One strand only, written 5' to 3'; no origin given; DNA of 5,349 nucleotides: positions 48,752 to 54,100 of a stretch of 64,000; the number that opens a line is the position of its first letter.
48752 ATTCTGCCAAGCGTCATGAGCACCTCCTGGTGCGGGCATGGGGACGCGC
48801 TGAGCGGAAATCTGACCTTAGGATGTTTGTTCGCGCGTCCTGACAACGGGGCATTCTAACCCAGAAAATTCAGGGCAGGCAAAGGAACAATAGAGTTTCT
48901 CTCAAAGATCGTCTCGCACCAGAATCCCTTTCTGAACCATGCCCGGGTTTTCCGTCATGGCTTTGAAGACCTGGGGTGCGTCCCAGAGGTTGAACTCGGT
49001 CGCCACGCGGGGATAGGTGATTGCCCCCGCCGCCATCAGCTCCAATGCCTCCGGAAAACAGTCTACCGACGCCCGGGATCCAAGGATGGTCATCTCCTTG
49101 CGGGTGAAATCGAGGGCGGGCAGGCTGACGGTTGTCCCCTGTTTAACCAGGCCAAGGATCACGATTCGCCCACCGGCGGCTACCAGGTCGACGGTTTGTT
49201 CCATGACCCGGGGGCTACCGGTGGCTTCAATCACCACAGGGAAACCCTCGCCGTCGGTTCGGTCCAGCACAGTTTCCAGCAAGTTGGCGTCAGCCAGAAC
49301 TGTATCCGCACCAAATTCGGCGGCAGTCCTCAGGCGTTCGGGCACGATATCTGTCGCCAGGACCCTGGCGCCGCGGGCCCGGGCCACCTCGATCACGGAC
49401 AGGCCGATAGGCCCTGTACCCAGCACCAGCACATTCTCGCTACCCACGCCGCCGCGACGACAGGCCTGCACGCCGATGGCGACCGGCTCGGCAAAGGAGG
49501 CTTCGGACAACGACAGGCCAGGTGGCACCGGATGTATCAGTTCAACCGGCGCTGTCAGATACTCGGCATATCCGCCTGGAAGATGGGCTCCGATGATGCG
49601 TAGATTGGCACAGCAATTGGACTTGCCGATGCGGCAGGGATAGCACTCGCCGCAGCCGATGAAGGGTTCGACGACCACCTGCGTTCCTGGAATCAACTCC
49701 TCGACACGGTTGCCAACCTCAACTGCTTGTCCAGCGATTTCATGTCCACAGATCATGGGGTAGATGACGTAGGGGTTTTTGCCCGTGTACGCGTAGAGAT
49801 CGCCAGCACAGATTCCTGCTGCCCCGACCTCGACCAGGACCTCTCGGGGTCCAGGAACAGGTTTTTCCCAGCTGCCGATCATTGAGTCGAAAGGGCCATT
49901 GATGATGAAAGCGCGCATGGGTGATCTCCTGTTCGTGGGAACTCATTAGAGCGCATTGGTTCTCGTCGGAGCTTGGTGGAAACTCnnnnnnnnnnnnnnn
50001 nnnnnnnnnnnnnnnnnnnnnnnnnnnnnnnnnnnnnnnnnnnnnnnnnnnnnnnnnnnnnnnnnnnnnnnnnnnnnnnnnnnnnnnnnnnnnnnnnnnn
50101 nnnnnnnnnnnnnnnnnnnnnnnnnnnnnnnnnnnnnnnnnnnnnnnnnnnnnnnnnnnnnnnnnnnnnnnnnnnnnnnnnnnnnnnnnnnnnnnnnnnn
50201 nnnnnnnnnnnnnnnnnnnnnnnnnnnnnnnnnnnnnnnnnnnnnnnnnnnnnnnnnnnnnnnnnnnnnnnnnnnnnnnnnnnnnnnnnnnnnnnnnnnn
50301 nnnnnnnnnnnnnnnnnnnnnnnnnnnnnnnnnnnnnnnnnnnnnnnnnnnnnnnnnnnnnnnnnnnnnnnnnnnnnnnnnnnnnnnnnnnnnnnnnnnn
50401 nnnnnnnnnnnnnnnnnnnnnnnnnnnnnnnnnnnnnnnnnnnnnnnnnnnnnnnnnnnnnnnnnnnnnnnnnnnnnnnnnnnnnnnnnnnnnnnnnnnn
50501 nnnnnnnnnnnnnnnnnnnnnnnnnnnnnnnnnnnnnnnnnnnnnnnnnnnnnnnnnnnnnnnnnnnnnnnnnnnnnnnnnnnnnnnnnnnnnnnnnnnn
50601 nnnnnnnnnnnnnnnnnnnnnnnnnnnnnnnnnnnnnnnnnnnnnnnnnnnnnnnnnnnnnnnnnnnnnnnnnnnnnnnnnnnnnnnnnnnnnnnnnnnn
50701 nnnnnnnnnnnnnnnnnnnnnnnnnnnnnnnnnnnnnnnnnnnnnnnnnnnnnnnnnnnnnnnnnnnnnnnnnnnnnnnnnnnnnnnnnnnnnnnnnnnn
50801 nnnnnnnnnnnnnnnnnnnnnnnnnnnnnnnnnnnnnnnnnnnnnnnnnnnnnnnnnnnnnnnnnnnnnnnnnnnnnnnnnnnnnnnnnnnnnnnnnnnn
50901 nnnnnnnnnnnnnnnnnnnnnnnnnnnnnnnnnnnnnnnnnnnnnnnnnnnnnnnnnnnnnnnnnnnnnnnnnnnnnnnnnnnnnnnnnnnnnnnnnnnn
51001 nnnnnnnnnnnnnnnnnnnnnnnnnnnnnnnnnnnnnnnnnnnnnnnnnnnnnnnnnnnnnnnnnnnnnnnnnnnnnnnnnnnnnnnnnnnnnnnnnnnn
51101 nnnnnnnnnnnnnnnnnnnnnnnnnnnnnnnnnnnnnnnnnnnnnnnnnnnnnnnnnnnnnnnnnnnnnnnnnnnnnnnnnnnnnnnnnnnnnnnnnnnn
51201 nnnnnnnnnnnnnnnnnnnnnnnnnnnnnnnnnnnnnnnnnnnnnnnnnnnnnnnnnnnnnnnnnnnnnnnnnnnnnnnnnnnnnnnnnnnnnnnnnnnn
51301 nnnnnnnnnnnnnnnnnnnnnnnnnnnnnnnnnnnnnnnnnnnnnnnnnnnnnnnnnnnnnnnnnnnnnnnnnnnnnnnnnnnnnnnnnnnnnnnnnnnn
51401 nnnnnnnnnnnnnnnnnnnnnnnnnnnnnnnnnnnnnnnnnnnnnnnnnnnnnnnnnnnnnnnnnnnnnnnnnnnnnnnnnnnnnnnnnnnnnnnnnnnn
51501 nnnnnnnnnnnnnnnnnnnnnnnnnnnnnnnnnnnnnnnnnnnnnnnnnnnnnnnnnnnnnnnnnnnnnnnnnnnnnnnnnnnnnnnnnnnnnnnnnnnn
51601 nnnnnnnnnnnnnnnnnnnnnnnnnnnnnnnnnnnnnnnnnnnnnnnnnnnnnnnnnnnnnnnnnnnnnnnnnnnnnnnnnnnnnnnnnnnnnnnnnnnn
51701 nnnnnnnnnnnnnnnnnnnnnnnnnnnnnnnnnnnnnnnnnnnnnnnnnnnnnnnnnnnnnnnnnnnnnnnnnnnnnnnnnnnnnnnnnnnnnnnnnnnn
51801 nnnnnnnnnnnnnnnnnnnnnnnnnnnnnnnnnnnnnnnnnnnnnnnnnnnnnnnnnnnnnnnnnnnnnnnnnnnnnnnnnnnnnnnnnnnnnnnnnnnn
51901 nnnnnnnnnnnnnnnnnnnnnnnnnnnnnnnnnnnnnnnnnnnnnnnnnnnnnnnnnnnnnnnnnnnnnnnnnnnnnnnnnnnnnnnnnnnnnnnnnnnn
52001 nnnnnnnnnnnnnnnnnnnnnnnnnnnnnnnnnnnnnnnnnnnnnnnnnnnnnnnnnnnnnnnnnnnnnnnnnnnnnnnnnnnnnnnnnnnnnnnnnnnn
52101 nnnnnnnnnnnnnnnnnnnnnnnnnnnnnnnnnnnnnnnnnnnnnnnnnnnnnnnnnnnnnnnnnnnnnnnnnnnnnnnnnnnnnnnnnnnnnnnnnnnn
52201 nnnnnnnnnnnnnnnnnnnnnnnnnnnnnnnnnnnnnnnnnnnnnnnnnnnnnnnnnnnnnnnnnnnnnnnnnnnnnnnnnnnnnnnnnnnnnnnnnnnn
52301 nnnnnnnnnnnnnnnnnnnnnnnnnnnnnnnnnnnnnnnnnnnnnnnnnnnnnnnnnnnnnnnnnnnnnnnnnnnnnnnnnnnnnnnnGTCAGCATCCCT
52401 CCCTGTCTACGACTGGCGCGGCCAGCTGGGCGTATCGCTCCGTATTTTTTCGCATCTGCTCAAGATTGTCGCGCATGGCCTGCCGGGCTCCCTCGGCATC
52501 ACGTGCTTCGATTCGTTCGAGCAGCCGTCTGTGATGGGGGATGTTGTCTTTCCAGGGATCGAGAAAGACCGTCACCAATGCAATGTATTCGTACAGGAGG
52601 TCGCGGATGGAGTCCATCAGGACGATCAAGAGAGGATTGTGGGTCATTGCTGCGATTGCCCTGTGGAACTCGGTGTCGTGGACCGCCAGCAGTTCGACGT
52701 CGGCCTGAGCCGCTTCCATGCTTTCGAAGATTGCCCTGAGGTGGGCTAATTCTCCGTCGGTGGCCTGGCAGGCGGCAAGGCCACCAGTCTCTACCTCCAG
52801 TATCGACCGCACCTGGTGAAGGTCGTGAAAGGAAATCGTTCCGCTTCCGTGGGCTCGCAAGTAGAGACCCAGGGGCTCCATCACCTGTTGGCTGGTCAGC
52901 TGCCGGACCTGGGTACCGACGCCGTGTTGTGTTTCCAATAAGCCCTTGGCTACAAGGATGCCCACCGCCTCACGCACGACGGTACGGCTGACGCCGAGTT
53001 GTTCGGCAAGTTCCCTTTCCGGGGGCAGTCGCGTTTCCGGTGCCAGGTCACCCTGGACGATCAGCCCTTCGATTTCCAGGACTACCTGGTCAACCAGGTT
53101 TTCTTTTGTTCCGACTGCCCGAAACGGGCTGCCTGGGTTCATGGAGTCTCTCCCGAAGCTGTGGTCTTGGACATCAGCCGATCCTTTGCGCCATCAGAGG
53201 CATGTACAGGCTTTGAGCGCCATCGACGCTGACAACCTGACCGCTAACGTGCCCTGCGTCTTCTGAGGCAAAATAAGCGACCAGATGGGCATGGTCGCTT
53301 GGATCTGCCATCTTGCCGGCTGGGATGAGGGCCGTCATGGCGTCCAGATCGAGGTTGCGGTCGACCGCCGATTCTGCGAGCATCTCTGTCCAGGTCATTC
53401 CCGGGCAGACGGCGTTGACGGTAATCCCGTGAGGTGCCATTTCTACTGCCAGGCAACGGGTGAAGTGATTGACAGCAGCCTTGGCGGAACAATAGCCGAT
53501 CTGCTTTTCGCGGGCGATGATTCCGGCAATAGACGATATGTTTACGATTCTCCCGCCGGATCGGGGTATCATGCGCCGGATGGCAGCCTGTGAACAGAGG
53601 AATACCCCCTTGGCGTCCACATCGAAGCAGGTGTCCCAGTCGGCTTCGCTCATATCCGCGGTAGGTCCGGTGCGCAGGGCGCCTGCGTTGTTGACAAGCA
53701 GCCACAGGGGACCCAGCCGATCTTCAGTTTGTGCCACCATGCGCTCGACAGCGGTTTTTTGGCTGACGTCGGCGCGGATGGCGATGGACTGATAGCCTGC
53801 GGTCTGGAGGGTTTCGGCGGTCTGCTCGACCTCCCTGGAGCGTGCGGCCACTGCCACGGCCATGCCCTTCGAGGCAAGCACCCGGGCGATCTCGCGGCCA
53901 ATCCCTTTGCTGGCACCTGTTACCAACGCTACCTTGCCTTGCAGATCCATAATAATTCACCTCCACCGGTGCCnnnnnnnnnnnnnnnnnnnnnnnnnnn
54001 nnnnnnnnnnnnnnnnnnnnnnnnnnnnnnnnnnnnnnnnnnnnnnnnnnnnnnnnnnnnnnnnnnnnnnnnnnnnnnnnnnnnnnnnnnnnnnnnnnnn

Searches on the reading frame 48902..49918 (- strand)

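Call 14: search_protein_families(library=pfam, proteins=[window:48902-49918:-])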
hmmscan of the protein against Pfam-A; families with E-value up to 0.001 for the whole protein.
window:48902-49918:- (338 aa): 6 families
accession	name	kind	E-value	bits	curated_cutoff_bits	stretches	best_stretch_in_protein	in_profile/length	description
PF00107.32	ADH_zinc_N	-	2.8e-29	102.1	31.8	1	170-296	1-128/129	Zinc-binding dehydrogenase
PF08240.17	ADH_N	-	1.2e-27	96.7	23.5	1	23-132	1-103/104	Alcohol dehydrogenase GroES-like domain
PF16912.11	Glu_dehyd_C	-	5.6e-10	39.5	34.9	1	160-296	31-174/211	Glucose dehydrogenase C-terminus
PF13602.12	ADH_zinc_N_2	-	1e-07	33.4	27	1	203-323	2-125/134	Zinc-binding dehydrogenase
PF01262.27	AlaDh_PNT_C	-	1.3e-05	25.2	23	1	155-222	23-94/214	Alanine dehydrogenase/PNT, C-terminal domain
PF02254.24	TrkA_N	-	5.8e-05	23.8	23.8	1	163-237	1-74/116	TrkA-N domain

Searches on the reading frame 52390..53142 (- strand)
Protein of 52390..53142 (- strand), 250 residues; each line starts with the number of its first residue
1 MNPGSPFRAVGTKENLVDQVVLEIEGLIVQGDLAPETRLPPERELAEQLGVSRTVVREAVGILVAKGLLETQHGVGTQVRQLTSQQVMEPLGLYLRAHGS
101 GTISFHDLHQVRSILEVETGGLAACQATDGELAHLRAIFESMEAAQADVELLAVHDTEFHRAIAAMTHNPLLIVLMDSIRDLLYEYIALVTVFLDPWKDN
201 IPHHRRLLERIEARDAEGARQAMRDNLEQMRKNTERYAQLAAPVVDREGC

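Call 14: search_protein_families(library=pfam, proteins=[window:52390-53142:-])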
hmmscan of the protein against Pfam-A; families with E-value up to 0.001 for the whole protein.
window:52390-53142:- (250 aa): 2 families
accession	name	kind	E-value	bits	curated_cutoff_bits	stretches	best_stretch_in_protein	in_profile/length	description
PF07729.17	FCD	-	2.4e-27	96.2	24.3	1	107-228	1-124/125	FCD domain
PF00392.27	GntR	-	7.4e-21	74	27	1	17-79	2-64/64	Bacterial regulatory proteins, gntR family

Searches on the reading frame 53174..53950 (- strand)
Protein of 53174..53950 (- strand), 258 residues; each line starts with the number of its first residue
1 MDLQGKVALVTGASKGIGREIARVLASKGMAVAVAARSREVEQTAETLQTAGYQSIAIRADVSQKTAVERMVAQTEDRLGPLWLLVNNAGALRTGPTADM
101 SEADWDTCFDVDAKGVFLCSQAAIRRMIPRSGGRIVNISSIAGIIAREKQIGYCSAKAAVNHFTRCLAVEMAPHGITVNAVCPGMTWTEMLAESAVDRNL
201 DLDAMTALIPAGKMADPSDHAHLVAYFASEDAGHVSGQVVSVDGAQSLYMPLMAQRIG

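Call 31: search_protein_families(library=pfam, proteins=[window:53174-53950:-])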
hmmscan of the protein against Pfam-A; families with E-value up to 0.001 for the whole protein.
window:53174-53950:- (258 aa): 4 families
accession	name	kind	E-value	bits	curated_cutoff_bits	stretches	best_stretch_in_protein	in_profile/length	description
PF00106.31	adh_short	-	5.9e-64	215.6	26.6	1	6-195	1-191/195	short chain dehydrogenase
PF13561.12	adh_short_C2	-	5.8e-59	200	27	1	12-244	1-233/236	Enoyl-(Acyl carrier protein) reductase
PF08659.16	KR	-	1.1e-20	74.7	22.6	1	8-166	3-162/180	KR domain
PF01370.27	Epimerase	-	0.00065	19.6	20.9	0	8-74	1-62/240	NAD dependent epimerase/dehydratase family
